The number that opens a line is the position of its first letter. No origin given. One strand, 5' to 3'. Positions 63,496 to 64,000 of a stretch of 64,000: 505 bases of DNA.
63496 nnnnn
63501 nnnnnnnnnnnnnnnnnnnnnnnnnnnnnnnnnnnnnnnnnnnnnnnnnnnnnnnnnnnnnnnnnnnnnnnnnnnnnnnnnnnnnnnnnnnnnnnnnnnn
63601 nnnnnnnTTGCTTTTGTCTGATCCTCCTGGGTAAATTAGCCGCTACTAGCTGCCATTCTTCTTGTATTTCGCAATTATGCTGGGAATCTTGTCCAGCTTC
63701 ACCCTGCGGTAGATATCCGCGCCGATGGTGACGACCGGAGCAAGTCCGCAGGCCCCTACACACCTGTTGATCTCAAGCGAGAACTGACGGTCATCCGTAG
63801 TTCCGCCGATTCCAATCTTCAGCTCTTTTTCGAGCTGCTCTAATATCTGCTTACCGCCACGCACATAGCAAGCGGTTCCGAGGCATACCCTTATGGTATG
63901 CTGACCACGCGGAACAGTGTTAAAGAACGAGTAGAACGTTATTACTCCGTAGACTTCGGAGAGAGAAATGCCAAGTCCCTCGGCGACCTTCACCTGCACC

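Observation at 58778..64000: HydABC-type [FeFe]-hydrogenase in which the NuoF-like subunit is fused to a full GltD/NfnB-type NAD(P)H oxidoreductase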

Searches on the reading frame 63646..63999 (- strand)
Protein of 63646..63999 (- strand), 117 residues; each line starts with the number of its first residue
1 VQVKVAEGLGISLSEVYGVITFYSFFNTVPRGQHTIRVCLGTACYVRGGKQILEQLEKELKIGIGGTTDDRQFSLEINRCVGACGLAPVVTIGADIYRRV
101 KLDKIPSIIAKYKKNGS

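Call 3: search_protein_families(library=pfam, proteins=[window:63646-63999:-], max_evalue=0.01)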
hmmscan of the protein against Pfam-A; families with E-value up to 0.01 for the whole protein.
window:63646-63999:- (117 aa): 1 family
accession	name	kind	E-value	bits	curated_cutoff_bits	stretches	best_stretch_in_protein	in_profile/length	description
PF01257.25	2Fe-2S_thioredx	-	2.3e-39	135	24.8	1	3-113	35-145/145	Thioredoxin-like [2Fe-2S] ferredoxin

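Call 4: search_protein_families(library=ncbifam, proteins=[window:63646-63999:-], max_evalue=0.001)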
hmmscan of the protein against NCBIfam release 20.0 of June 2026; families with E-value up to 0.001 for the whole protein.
window:63646-63999:- (117 aa): 9 families
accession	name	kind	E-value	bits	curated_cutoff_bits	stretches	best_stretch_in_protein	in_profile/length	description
NF005747.0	PRK07571.1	equivalog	4.6e-36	124.1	224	1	5-114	61-170/173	bidirectional hydrogenase complex protein HoxE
NF005722.0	PRK07539.1-2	equivalog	2.6e-32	112.1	141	1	4-113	48-157/157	NADH-quinone oxidoreductase subunit NuoE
TIGR01958.1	nuoE_fam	subfamily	3.6e-31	108.3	142.4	1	4-113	39-148/148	NADH-quinone oxidoreductase subunit NuoE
NF005725.0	PRK07539.1-5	equivalog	6e-30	104.2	220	1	4-114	63-173/174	NADH-quinone oxidoreductase subunit NuoE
NF004638.0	PRK05988.1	equivalog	3.3e-27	95.2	198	1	4-113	49-158/159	formate dehydrogenase subunit gamma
NF005721.0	PRK07539.1-1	equivalog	5.1e-25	88.3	308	1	5-112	70-177/292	NADH-quinone oxidoreductase subunit NuoE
NF005723.0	PRK07539.1-3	equivalog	1.2e-20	73.9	226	1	4-110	47-154/158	NADH-quinone oxidoreductase subunit NuoE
NF005724.0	PRK07539.1-4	equivalog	4.4e-16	59.4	280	1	4-113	63-173/240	NADH-quinone oxidoreductase subunit NuoE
NF009040.0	PRK12373.1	equivalog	1.6e-13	51.2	514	1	4-113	60-170/400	NADH-quinone oxidoreductase subunit E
